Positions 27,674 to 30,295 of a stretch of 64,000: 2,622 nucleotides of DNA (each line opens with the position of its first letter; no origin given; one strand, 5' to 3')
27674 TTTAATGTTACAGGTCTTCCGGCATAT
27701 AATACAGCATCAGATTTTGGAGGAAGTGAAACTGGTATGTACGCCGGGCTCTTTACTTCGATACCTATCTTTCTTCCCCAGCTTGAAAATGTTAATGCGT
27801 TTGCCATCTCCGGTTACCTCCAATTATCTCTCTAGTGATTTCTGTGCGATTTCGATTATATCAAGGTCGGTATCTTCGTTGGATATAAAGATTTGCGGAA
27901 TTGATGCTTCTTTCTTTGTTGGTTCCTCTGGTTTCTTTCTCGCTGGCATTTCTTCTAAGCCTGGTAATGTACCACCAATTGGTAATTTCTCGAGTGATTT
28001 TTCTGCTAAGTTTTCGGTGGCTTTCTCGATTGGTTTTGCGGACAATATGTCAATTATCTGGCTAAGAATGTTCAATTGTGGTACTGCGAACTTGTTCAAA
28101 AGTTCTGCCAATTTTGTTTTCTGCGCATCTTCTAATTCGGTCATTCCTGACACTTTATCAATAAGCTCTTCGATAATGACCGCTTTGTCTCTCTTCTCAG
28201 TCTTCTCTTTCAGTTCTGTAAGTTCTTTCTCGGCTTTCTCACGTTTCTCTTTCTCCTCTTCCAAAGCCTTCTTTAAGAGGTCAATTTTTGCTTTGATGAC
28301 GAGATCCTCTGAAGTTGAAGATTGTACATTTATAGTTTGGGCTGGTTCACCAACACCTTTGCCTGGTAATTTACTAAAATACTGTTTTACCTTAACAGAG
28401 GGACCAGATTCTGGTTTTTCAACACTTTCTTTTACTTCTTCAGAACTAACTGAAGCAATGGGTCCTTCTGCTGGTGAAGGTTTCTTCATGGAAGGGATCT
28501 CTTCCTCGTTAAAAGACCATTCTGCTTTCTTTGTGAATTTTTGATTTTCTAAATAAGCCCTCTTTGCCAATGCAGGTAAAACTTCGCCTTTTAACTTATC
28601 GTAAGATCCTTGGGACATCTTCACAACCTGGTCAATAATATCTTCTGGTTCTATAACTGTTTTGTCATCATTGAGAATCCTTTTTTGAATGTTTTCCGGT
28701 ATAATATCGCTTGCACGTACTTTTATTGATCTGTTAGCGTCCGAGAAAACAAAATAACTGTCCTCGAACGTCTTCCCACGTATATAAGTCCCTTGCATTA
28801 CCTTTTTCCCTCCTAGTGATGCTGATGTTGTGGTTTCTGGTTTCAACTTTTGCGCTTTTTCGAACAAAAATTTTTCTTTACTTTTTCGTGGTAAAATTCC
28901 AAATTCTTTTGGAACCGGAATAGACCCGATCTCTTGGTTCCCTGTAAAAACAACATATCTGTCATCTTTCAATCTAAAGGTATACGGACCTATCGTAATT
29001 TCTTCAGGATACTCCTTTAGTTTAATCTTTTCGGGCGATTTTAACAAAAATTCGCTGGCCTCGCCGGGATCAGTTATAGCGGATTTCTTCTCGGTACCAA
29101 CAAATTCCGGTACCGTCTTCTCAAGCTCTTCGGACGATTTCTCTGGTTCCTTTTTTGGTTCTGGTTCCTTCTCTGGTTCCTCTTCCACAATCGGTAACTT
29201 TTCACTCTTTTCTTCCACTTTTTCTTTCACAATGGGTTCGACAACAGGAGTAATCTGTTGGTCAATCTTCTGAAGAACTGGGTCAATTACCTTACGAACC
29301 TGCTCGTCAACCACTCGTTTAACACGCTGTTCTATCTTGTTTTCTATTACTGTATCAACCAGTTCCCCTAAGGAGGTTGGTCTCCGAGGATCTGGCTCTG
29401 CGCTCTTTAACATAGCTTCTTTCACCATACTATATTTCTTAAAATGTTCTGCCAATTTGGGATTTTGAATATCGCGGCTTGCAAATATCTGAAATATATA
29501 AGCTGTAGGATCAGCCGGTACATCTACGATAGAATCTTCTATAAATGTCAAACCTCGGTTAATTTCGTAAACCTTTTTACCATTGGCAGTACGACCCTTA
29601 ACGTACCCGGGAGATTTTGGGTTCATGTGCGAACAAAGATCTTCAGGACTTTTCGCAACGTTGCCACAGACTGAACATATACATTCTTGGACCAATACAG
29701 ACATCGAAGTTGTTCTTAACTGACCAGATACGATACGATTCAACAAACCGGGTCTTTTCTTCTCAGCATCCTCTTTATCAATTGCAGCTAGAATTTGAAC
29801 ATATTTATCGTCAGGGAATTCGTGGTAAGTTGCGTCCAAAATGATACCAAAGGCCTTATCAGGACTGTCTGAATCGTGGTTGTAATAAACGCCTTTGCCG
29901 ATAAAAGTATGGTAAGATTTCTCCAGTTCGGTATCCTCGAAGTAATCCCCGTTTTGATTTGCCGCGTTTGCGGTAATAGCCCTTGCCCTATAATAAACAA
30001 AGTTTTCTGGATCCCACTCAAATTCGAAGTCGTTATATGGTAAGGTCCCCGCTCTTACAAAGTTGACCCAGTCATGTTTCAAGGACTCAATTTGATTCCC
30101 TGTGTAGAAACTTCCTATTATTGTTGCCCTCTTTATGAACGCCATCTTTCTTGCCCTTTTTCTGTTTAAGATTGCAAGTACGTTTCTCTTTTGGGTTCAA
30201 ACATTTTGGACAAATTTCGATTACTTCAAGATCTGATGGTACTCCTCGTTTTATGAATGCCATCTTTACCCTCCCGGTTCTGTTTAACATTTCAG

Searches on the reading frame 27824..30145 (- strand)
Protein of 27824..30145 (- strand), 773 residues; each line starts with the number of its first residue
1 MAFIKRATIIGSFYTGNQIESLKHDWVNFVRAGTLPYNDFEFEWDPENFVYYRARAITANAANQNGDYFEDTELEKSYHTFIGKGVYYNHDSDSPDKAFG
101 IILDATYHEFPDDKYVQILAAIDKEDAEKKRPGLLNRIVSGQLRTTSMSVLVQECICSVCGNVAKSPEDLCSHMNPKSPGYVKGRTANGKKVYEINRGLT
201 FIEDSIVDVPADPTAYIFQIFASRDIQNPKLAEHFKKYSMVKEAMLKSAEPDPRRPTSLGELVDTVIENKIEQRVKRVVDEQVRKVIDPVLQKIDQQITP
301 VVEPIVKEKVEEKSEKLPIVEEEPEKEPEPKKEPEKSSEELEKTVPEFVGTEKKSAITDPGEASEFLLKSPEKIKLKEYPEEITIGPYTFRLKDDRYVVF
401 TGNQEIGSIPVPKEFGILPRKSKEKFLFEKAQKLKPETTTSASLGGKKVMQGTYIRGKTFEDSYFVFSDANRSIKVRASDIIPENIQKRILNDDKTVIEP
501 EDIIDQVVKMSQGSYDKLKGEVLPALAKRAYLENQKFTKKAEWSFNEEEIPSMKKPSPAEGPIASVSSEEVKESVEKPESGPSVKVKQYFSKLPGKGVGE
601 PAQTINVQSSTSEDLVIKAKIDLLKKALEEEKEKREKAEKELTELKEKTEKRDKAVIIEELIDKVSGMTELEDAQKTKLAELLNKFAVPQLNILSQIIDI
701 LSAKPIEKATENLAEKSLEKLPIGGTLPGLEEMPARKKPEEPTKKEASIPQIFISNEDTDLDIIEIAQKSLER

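Call 24: search_protein_families(library=pfam, proteins=[window:27824-30145:-], max_evalue=0.001)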
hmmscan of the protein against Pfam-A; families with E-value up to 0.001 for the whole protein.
window:27824-30145:- (773 aa): 0 families

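Call 65: search_protein_families(library=phrogs, proteins=[window:27824-30145:-], max_evalue=0.001)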
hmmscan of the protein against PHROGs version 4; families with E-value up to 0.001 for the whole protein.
window:27824-30145:- (773 aa): 4 families
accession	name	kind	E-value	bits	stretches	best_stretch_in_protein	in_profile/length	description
phrog_2774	-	unknown function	8.3e-31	108.3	1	47-224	40-217/1263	-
phrog_18299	-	head and packaging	4.6e-20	72.9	1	69-212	93-243/257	head maturation protease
phrog_16951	-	unknown function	4.9e-13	49.9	1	56-329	42-303/312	-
phrog_27806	-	other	2.7e-10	40.2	1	60-221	436-591/798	DNA methyltransferase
